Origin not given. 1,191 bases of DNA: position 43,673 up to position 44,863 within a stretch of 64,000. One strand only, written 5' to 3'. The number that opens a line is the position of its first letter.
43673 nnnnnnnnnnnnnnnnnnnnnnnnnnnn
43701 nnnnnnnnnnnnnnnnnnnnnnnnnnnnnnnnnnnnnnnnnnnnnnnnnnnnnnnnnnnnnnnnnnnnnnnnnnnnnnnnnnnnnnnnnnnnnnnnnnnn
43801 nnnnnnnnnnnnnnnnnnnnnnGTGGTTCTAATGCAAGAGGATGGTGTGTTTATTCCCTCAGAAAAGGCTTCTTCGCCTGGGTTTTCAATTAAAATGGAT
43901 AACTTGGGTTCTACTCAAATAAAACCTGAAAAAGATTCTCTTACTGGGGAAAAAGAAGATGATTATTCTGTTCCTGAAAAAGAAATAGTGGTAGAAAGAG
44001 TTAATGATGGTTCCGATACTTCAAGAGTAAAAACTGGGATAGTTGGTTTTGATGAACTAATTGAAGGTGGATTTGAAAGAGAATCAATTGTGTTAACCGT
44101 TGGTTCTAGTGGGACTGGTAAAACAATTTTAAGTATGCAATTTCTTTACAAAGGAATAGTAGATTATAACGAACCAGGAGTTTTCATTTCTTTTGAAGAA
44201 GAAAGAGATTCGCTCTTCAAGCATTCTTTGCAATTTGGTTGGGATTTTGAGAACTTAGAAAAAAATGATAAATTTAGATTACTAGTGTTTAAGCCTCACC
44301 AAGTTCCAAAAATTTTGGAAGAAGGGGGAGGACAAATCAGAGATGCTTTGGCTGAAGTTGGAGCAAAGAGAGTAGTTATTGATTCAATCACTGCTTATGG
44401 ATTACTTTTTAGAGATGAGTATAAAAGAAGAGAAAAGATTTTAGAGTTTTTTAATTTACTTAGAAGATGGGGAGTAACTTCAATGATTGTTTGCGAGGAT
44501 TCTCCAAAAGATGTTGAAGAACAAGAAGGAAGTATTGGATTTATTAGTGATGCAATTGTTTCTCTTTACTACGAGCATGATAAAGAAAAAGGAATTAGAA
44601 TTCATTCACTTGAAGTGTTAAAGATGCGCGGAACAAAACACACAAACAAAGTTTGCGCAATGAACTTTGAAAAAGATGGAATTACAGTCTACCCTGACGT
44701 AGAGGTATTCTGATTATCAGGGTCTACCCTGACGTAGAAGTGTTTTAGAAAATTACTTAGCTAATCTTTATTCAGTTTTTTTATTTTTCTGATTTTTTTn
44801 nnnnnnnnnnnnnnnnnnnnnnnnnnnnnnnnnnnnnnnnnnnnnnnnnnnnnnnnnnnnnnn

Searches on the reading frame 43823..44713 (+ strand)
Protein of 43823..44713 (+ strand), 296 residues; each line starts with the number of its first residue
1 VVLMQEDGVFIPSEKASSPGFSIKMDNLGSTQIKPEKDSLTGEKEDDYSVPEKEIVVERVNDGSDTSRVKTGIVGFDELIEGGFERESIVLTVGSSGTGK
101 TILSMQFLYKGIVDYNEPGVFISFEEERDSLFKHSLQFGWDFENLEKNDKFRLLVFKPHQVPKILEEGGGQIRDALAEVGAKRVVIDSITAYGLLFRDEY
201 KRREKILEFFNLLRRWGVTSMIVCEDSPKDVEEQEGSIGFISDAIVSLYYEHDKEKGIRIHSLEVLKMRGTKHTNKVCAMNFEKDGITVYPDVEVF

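Call 10: search_protein_families(library=pfam, proteins=[window:43832-44713:+], max_evalue=0.01)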
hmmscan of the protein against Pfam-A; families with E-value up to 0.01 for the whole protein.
window:43832-44713:+ (293 aa): 4 families
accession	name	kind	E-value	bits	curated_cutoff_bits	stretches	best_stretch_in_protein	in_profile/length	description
PF06745.19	ATPase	-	2e-57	194.7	26.6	1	66-289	1-229/231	KaiC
PF13481.12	AAA_25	-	4.9e-06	26.7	27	1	73-220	22-187/195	AAA domain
PF03796.21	DnaB_C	-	0.0011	18.8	27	1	66-133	2-68/255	DnaB-like helicase C terminal domain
PF08423.17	Rad51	-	0.0029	17.4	22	0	65-103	7-45/244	Rad51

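Call 12: find_encoding_contigs(protein=window:43832-44713:+, flank=10000, max_places=10)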
Protein window:43832-44713:+ (293 aa): no gene with exactly this product is on record in the collection.

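Call 13: find_encoding_contigs(protein=window:43823-44713:+, flank=10000, max_places=10)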
Protein window:43823-44713:+ (296 aa): no gene with exactly this product is on record in the collection.

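Call 30: find_homologous_proteins(query=window:43832-44713:+, max_evalue=1e-20)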
Query window:43832-44713:+ (293 aa): 1264 proteins with E <= 1e-20 among 3273 candidates; the best 120 are listed.
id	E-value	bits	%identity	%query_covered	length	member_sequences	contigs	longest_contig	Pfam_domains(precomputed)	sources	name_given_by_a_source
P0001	3.1e-190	648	100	100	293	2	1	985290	PF06745.20,PF13481.13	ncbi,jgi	ncbi:MAG: ATPase domain-containing protein [archaeon]|jgi:circadian clock protein KaiC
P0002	1.6e-155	534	82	100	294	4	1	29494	PF06745.20,PF13481.13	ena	-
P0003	7.4e-154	529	81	100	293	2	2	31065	PF06745.20,PF13481.13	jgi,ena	-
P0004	4.8e-150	516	80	100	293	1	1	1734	PF06745.20,PF13481.13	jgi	jgi:circadian clock protein KaiC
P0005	1.5e-148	512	79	100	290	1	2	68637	PF06745.20,PF13481.13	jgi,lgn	jgi:circadian clock protein KaiC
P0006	1.1e-147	509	78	100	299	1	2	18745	PF06745.20,PF13481.13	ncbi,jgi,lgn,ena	ncbi:MAG: ATPase domain-containing protein [archaeon]|jgi:circadian clock protein KaiC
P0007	1.1e-146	505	77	100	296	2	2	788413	PF06745.20,PF13481.13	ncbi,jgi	ncbi:MAG: ATPase domain-containing protein [archaeon]|jgi:circadian clock protein KaiC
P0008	1.7e-146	505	76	100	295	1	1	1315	PF06745.20,PF13481.13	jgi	jgi:circadian clock protein KaiC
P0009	7.3e-145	499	77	100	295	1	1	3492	PF06745.20,PF13481.13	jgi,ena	-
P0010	3.1e-144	497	75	100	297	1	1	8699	PF06745.20,PF13481.13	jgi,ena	-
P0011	3.5e-144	497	76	100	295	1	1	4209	PF06745.20,PF13481.13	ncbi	-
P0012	5.6e-143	493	75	100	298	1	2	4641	PF06745.20,PF13481.13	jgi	jgi:circadian clock protein KaiC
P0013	2.0e-142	491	75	100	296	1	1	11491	PF06745.20,PF13481.13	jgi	-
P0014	8.9e-140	483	74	100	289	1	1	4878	PF06745.20,PF13481.13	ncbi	-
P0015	1.2e-139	482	74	100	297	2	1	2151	PF06745.20,PF13481.13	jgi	-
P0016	1.9e-139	482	74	100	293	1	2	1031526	PF06745.20,PF13481.13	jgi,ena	-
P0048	7.4e-127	440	71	100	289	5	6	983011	PF06745.20,PF13481.13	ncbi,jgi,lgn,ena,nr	ncbi:MAG: RAD55 family ATPase [Candidatus Iainarchaeum sp.]|jgi:KaiC/GvpD/RAD55 family RecA-like ATP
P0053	8.3e-119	414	63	94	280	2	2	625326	PF06745.20,PF03796.22,PF13481.13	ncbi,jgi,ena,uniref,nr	ncbi:MAG: hypothetical protein HON47_01040 [Candidatus Diapherotrites archaeon]|jgi:circadian clock 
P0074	3.1e-116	405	65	100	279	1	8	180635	PF06745.20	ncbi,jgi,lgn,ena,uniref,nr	ncbi:MAG: hypothetical protein GX950_01370 [Candidatus Diapherotrites archaeon]|jgi:circadian clock 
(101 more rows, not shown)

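Call 31: find_encoding_contigs(protein=P0001, flank=10000, max_places=3)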
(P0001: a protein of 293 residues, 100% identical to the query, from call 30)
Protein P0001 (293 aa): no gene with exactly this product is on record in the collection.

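Call 32: find_encoding_contigs(protein=P0002, flank=4000, max_places=3)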
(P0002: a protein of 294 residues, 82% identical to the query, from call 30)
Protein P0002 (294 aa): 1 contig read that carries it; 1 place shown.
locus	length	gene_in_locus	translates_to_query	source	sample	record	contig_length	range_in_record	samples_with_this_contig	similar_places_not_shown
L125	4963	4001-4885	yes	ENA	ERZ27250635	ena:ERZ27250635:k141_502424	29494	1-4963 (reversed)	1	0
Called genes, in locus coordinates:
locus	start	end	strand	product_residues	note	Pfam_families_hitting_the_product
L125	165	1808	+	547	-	PF24271:HVO_2833_C (weak), PF19502:DUF6036 (weak)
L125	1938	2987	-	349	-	PF11139:SfLAP (weak)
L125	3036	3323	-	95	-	PF02001:DUF134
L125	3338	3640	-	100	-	PF17253:DUF5320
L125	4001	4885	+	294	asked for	PF13481:AAA_25 (weak), PF06745:ATPase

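Call 33: find_encoding_contigs(protein=P0003, flank=4000, max_places=3)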
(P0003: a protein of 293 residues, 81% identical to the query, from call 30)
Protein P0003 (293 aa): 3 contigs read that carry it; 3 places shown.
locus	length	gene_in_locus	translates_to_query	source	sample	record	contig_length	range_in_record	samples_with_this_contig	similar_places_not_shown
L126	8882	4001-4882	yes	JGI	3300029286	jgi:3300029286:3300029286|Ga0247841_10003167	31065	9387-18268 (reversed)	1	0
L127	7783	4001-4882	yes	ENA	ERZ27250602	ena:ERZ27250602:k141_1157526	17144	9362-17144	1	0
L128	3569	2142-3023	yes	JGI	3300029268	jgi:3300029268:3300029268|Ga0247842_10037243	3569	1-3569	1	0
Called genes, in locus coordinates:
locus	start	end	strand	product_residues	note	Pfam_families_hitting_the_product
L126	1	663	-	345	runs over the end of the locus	PF19590:TrbL_3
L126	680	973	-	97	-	PF04956:TrbC, PF18895:T4SS_pilin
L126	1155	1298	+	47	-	-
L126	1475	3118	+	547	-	PF24271:HVO_2833_C (weak), PF19502:DUF6036 (weak)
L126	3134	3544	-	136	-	-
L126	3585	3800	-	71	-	-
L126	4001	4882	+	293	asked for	PF13481:AAA_25 (weak), PF06745:ATPase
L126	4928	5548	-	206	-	PF23442:DUF7125 (weak)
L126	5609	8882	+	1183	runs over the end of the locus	PF13385:Laminin_G_3, PF07953:Toxin_R_bind_N, PF13385:Laminin_G_3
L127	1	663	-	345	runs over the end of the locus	PF19590:TrbL_3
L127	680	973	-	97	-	PF04956:TrbC, PF18895:T4SS_pilin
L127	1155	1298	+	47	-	-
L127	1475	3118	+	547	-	PF24271:HVO_2833_C (weak), PF19502:DUF6036 (weak)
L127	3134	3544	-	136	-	-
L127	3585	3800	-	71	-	-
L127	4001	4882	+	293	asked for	PF13481:AAA_25 (weak), PF06745:ATPase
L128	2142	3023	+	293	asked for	PF13481:AAA_25 (weak), PF06745:ATPase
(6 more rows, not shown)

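Call 39: find_encoding_contigs(protein=P0007, flank=10000, max_places=2)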
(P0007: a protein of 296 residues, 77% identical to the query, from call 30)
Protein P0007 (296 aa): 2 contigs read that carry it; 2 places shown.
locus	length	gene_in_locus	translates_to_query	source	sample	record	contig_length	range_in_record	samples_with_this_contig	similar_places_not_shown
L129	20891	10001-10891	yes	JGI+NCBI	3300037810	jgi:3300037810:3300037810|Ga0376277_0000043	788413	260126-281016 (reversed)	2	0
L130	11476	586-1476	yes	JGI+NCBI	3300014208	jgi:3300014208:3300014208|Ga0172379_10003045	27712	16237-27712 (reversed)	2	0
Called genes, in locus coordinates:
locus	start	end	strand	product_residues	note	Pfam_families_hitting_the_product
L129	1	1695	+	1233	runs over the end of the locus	PF01326:PPDK_N, PF00391:PEP-utilizers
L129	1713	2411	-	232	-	PF00300:His_Phos_1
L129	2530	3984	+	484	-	PF00587:tRNA-synt_2b, PF03129:HGTP_anticodon, PF09180:ProRS-C_1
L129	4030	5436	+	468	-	PF26233:NicX, PF02073:Peptidase_M29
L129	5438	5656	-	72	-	PF10049:DUF2283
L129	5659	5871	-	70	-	PF14076:DUF4258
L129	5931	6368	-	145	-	PF00583:Acetyltransf_1, PF13420:Acetyltransf_4 (weak), PF13673:Acetyltransf_10, PF13508:Acetyltransf_7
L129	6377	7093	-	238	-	PF11848:DUF3368 (faint)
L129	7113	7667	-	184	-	-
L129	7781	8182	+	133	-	-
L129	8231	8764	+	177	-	PF02778:tRNA_int_endo_N, PF01974:tRNA_int_endo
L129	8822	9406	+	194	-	-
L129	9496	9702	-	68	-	-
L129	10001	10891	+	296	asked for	PF06745:ATPase, PF13481:AAA_25 (weak)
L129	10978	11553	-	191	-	-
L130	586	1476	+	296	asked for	PF06745:ATPase, PF13481:AAA_25 (weak)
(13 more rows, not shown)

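Call 40: find_encoding_contigs(protein=P0016, flank=10000, max_places=2)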
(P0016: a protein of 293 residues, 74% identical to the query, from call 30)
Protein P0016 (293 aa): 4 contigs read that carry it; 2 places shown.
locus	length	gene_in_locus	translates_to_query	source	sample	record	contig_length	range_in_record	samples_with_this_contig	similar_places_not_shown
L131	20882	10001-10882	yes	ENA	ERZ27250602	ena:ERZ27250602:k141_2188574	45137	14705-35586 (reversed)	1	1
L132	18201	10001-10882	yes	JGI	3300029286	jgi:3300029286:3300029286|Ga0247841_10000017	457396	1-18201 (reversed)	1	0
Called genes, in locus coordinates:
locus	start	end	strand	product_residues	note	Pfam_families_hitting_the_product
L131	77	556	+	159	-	-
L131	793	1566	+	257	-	PF04402:SIMPL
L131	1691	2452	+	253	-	PF00696:AA_kinase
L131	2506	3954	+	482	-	PF00587:tRNA-synt_2b, PF03129:HGTP_anticodon, PF09180:ProRS-C_1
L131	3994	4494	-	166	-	PF13673:Acetyltransf_10, PF00583:Acetyltransf_1, PF13508:Acetyltransf_7, PF08445:FR47 (weak)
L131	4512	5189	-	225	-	PF11848:DUF3368 (weak)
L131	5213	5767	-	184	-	-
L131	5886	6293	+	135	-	-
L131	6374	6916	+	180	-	PF02778:tRNA_int_endo_N, PF01974:tRNA_int_endo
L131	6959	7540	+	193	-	PF01966:HD (weak)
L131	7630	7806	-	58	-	-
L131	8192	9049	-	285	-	-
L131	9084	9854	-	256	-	-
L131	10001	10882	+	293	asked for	PF13481:AAA_25 (weak), PF06745:ATPase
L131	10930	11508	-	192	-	PF23365:DUF7090 (weak), PF24336:DUF7504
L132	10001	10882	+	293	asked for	PF13481:AAA_25 (weak), PF06745:ATPase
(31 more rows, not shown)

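Call 41: find_encoding_contigs(protein=P0005, flank=10000, max_places=2)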
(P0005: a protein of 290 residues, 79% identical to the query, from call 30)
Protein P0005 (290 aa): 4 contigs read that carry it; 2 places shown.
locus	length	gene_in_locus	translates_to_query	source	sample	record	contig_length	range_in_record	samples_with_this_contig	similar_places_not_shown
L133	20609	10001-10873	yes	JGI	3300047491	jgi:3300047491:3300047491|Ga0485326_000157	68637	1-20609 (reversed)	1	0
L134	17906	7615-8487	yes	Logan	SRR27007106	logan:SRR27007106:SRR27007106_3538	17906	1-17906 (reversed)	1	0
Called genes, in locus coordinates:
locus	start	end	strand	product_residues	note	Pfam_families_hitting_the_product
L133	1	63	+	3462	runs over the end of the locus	PF01326:PPDK_N, PF00391:PEP-utilizers, PF02350:Epimerase_2 (faint), PF00391:PEP-utilizers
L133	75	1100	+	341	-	PF00391:PEP-utilizers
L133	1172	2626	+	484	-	PF00587:tRNA-synt_2b, PF03129:HGTP_anticodon, PF09180:ProRS-C_1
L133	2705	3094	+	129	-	-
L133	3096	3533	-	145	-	PF13302:Acetyltransf_3 (weak), PF13420:Acetyltransf_4 (weak), PF13673:Acetyltransf_10, PF00583:Acetyltransf_1, PF13508:Acetyltransf_7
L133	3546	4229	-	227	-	PF11848:DUF3368 (faint)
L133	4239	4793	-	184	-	-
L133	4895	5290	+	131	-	-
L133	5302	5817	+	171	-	PF02778:tRNA_int_endo_N, PF01974:tRNA_int_endo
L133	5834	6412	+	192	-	PF01966:HD (weak)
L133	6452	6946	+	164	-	PF02397:Bac_transf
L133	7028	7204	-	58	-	-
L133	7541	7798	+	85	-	PF01022:HTH_5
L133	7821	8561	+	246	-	PF01135:PCMT, PF13489:Methyltransf_23, PF01209:Ubie_methyltran, PF02353:CMAS, PF05175:MTS, PF06325:PrmA, PF13847:Methyltransf_31, PF08241:Methyltransf_11, +7 more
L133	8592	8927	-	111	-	PF01638:HxlR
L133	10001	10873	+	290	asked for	PF13481:AAA_25 (weak), PF06745:ATPase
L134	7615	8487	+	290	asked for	PF13481:AAA_25 (weak), PF06745:ATPase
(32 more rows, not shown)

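Call 75: find_encoding_contigs(protein=P0048, flank=10000, max_places=1)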
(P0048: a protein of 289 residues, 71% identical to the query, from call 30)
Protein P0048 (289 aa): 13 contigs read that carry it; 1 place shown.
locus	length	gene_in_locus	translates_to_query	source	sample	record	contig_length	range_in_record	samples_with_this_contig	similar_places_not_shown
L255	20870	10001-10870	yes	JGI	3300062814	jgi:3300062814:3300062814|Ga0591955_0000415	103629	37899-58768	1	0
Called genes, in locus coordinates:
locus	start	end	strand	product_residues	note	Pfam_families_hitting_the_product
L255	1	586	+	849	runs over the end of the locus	PF01326:PPDK_N, PF00391:PEP-utilizers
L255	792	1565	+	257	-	PF00696:AA_kinase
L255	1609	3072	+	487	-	PF00587:tRNA-synt_2b, PF03129:HGTP_anticodon, PF09180:ProRS-C_1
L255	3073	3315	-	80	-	PF15919:HicB_lk_antitox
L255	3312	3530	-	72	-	PF07927:HicA_toxin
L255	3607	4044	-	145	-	PF13302:Acetyltransf_3, PF00583:Acetyltransf_1, PF13673:Acetyltransf_10, PF13508:Acetyltransf_7, PF08445:FR47 (weak)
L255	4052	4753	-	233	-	-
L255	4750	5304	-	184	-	-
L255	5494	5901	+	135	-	-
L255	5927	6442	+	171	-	PF02778:tRNA_int_endo_N, PF01974:tRNA_int_endo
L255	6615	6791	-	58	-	-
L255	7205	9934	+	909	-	PF13385:Laminin_G_3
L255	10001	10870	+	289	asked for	PF13481:AAA_25 (weak), PF06745:ATPase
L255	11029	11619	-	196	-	PF05763:DUF835 (weak)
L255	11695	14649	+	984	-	PF13385:Laminin_G_3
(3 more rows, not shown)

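Call 76: find_encoding_contigs(protein=P0053, flank=10000, max_places=1)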
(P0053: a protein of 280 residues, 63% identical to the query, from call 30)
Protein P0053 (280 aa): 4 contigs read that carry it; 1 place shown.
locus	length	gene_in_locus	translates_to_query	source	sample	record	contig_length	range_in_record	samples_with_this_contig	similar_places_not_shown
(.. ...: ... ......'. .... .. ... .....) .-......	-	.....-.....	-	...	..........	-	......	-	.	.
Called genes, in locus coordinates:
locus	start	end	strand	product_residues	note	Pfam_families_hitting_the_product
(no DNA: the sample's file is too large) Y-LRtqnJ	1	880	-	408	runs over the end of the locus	-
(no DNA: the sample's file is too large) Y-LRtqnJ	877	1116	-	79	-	-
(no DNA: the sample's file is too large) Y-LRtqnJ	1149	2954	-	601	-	PF04675:DNA_ligase_A_N, PF01068:DNA_ligase_A_M, PF04679:DNA_ligase_A_C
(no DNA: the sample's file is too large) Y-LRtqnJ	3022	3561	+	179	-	-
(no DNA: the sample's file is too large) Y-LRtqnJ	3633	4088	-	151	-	-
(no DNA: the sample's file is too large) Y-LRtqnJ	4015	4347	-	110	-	-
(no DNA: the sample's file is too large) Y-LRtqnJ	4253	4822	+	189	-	-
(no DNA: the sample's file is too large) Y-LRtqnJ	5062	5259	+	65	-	-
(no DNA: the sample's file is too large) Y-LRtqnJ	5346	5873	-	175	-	PF02778:tRNA_int_endo_N, PF01974:tRNA_int_endo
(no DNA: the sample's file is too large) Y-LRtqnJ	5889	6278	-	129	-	-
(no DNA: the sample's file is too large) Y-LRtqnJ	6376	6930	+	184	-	-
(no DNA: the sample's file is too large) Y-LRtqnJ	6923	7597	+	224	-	PF11848:DUF3368 (faint)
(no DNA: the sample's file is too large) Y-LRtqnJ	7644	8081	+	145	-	PF13673:Acetyltransf_10, PF00583:Acetyltransf_1, PF13508:Acetyltransf_7, PF08445:FR47 (weak)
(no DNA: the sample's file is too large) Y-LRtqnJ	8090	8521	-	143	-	PF00293:NUDIX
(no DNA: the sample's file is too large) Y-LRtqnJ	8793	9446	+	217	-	-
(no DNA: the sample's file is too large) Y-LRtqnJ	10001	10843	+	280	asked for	PF13481:AAA_25 (weak), PF03796:DnaB_C (weak), PF06745:ATPase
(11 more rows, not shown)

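Call 77: find_encoding_contigs(protein=P0074, flank=10000, max_places=1)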
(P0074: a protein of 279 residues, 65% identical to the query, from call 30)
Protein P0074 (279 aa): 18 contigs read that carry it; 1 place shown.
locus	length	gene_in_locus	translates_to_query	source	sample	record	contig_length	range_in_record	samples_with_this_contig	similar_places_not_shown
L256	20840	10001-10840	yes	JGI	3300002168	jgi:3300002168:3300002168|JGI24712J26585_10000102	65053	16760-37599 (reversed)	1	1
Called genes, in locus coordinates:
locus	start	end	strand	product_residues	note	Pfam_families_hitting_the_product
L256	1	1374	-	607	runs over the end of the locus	PF04675:DNA_ligase_A_N, PF01068:DNA_ligase_A_M, PF04679:DNA_ligase_A_C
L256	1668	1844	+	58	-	-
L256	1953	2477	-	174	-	PF02778:tRNA_int_endo_N, PF01974:tRNA_int_endo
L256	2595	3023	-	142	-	-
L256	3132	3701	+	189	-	-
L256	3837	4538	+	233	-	PF11848:DUF3368 (faint)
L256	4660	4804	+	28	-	-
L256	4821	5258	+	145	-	PF13673:Acetyltransf_10, PF00583:Acetyltransf_1, PF13508:Acetyltransf_7, PF08445:FR47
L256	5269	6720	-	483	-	PF00587:tRNA-synt_2b, PF03129:HGTP_anticodon, PF09180:ProRS-C_1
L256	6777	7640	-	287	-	PF00696:AA_kinase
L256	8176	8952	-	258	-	PF04402:SIMPL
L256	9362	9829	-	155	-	-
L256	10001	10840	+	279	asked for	PF06745:ATPase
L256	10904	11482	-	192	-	PF05763:DUF835 (weak)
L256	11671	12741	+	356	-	-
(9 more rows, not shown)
